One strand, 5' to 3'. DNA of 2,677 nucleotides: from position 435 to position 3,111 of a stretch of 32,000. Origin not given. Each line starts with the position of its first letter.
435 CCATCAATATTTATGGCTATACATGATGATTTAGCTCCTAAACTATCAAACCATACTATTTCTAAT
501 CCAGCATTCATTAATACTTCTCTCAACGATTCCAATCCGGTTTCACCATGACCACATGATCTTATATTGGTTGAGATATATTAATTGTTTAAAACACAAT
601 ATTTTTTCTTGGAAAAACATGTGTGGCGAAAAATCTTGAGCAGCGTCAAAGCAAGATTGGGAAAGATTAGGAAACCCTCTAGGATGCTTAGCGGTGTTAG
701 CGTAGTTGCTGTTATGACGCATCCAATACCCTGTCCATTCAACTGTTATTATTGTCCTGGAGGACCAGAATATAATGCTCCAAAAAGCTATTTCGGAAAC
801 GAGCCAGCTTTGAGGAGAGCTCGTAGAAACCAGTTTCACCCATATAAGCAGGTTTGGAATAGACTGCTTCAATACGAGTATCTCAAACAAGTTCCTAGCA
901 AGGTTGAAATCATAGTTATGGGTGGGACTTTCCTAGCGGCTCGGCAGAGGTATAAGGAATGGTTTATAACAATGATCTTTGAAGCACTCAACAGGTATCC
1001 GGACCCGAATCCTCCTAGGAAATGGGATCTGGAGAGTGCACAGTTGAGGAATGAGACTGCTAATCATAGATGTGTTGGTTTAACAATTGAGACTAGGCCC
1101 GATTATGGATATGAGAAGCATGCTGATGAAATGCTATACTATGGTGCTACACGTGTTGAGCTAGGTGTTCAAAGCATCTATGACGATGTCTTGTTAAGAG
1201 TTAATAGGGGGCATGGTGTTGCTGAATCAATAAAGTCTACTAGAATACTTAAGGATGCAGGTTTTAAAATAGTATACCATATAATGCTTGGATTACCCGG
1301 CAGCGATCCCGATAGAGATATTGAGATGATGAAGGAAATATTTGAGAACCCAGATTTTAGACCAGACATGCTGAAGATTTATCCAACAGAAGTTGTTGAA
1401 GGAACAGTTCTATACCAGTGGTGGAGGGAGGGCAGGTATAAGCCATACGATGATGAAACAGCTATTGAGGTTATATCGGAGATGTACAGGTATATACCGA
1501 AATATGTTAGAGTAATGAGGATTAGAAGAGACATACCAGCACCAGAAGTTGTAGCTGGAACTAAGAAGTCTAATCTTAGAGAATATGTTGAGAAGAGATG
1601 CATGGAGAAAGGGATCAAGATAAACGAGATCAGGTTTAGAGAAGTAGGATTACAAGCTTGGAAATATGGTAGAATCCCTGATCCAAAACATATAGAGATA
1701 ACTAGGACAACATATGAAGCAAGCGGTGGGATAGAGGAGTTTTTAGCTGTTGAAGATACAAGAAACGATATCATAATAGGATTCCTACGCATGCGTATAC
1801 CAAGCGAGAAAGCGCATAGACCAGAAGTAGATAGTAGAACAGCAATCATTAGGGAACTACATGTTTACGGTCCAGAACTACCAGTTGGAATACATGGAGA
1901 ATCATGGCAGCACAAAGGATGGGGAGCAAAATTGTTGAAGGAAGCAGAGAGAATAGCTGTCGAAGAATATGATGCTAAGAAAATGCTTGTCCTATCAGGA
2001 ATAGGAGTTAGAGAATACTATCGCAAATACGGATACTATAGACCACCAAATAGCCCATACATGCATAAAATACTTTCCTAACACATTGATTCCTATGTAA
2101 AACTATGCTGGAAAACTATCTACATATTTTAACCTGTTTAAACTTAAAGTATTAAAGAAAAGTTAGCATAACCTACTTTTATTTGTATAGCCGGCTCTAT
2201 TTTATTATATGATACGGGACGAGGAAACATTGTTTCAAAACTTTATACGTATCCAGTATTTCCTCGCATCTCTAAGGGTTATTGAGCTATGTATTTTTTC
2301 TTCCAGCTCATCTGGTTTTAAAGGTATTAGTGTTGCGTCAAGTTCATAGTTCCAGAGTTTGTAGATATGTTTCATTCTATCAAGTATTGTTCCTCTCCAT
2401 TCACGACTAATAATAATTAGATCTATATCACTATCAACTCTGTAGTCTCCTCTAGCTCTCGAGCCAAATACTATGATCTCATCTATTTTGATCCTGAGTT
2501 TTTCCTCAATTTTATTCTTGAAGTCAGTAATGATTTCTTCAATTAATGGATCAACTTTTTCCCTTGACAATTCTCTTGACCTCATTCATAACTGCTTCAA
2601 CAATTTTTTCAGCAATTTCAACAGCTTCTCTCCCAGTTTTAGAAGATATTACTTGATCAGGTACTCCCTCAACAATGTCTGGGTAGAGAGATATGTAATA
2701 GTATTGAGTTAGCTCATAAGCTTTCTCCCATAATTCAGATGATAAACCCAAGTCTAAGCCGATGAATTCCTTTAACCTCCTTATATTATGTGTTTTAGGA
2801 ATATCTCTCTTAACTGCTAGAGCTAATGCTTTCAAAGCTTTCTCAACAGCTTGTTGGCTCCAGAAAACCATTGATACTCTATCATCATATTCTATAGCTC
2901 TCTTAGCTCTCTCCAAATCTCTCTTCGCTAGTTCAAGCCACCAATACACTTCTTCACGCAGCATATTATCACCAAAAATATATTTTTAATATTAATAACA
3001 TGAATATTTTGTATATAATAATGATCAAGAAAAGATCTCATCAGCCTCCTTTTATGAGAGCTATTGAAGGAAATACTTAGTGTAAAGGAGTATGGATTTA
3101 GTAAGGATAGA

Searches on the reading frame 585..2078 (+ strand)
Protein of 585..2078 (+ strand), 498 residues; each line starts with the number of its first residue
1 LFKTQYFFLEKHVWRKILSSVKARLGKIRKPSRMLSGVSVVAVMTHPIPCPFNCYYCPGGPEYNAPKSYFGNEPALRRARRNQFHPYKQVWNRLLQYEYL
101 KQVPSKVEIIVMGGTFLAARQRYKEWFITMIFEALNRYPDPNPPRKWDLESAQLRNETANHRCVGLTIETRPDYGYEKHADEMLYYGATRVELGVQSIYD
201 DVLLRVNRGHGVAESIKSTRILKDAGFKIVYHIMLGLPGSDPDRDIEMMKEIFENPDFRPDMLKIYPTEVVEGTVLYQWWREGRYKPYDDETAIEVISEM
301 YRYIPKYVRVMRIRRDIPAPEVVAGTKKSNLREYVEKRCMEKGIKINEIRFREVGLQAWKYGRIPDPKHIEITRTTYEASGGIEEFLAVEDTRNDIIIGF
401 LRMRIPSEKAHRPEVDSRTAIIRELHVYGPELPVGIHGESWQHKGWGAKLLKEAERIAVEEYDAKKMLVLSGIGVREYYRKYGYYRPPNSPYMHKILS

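Call 89: search_protein_families(library=pfam, proteins=[window:585-2078:+], max_evalue=0.001)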
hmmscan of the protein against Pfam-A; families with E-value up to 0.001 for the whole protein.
window:585-2078:+ (498 aa): 3 families
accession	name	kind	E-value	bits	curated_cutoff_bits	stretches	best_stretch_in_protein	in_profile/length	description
PF16199.10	Radical_SAM_C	-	1.3e-25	89.7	31.9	1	260-339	1-83/85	Radical_SAM C-terminal domain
PF04055.27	Radical_SAM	-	3.3e-19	70.1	29.5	1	50-249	7-163/166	Radical SAM superfamily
PF00583.31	Acetyltransf_1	-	0.00014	22.5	20.7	1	385-484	34-116/116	Acetyltransferase (GNAT) family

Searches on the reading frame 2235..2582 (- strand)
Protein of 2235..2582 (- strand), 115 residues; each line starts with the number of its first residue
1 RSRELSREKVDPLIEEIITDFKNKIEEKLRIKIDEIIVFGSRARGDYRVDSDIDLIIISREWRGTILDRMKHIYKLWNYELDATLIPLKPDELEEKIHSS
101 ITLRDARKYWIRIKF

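Call 89: search_protein_families(library=pfam, proteins=[window:2235-2582:-], max_evalue=0.001)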
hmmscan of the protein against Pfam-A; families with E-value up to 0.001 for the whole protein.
window:2235-2582:- (115 aa): 2 families
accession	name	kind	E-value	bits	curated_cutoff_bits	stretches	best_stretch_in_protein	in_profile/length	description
PF01909.29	NTP_transf_2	-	1.8e-11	44.7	21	1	21-77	4-62/93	Nucleotidyltransferase domain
PF18765.7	Polbeta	-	1.4e-09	38.5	26.9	1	24-97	2-80/93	Polymerase beta, Nucleotidyltransferase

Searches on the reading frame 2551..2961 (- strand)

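Call 89: search_protein_families(library=pfam, proteins=[window:2551-2961:-], max_evalue=0.001)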
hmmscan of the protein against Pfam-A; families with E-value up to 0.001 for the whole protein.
window:2551-2961:- (136 aa): 1 family
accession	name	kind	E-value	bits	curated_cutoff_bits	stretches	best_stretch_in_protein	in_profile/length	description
PF05168.19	HEPN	-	3e-26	92.3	22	1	6-124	2-114/117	HEPN domain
